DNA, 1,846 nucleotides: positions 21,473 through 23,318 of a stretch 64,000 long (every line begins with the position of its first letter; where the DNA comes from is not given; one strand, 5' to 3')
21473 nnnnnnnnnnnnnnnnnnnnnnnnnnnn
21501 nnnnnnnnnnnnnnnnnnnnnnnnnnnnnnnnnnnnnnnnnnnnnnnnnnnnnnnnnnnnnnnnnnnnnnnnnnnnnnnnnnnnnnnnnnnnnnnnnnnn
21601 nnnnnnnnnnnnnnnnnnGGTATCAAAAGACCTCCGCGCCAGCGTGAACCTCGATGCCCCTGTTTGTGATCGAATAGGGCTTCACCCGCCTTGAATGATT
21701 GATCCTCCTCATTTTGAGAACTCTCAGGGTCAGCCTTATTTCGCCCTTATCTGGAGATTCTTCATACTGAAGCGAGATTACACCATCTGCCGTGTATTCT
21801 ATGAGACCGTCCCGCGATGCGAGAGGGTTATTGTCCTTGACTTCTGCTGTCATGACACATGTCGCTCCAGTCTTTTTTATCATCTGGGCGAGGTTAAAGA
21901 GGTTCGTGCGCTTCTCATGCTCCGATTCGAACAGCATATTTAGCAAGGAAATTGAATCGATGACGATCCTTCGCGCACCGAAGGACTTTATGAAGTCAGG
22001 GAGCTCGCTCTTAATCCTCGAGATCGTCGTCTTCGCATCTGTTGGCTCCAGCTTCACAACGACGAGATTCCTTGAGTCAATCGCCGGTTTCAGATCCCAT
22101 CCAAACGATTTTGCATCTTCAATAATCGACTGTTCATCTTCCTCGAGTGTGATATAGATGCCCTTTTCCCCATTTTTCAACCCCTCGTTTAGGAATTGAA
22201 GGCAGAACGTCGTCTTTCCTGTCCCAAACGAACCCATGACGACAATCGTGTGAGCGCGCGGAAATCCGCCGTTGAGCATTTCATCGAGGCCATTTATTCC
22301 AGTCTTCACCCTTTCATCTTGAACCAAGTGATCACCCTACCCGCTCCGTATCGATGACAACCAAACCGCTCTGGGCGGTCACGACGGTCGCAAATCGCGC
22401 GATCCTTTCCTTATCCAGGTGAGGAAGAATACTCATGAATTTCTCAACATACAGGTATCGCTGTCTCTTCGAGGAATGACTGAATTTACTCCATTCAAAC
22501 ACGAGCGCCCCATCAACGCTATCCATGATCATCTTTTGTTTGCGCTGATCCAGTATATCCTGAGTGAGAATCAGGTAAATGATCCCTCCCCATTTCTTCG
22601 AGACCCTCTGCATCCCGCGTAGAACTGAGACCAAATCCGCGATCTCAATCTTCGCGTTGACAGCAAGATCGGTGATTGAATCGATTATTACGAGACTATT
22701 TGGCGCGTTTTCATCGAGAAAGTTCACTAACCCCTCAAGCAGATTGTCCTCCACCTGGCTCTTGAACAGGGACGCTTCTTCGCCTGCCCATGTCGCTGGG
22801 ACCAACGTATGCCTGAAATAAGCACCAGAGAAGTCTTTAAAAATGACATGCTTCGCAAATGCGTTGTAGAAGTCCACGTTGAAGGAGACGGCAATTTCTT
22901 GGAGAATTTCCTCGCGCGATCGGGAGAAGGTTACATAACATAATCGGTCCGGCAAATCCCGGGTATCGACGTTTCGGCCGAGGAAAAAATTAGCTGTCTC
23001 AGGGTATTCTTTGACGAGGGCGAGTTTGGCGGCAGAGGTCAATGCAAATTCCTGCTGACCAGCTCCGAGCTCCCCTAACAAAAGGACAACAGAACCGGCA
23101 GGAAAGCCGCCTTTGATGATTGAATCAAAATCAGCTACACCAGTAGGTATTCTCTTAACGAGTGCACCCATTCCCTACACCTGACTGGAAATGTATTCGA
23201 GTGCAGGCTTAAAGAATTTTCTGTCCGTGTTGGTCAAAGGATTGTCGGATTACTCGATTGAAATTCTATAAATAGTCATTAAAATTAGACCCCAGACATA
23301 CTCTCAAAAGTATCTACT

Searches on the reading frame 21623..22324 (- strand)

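Call 23: search_protein_families(library=pfam, proteins=[window:21623-22324:-], max_evalue=0.001)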
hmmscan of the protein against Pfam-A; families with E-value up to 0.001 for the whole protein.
window:21623-22324:- (233 aa): 7 families
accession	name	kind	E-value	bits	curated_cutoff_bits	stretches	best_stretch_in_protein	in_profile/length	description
PF06745.19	ATPase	-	9e-66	222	26.6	1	6-228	1-228/231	KaiC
PF07088.17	GvpD_P-loop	-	4e-09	37.1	24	1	25-201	11-187/189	GvpD gas vesicle protein, P-loop domain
PF03796.21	DnaB_C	-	5.3e-06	26.4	27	1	6-93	2-85/255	DnaB-like helicase C terminal domain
PF00154.27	RecA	-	0.00011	22.1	27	1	4-130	31-144/262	recA bacterial DNA recombination protein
PF05625.17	PAXNEB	-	0.00022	20.8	28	0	7-69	20-83/366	PAXNEB protein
PF13173.12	AAA_14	-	0.00048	20.6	27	0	26-71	4-48/129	AAA domain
PF13481.12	AAA_25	-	0.0009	19.4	27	0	3-159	12-187/195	AAA domain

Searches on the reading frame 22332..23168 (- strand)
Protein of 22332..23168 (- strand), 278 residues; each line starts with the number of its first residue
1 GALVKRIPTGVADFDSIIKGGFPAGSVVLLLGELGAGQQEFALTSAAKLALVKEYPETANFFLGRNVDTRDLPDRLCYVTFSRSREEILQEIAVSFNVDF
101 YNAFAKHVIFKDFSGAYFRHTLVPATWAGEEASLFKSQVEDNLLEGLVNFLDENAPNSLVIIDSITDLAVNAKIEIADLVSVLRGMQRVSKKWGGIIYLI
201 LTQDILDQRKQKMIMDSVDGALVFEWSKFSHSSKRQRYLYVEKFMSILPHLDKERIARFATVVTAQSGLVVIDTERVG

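Call 23: search_protein_families(library=pfam, proteins=[window:22332-23168:-], max_evalue=0.001)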
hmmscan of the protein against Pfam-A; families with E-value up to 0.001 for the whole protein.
window:22332-23168:- (278 aa): 2 families
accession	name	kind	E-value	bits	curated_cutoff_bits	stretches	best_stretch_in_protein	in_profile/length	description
PF06745.19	ATPase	-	5.2e-10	39.5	26.6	1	7-44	1-38/231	KaiC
PF08423.17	Rad51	-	9.2e-06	25.5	22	0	6-92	7-95/244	Rad51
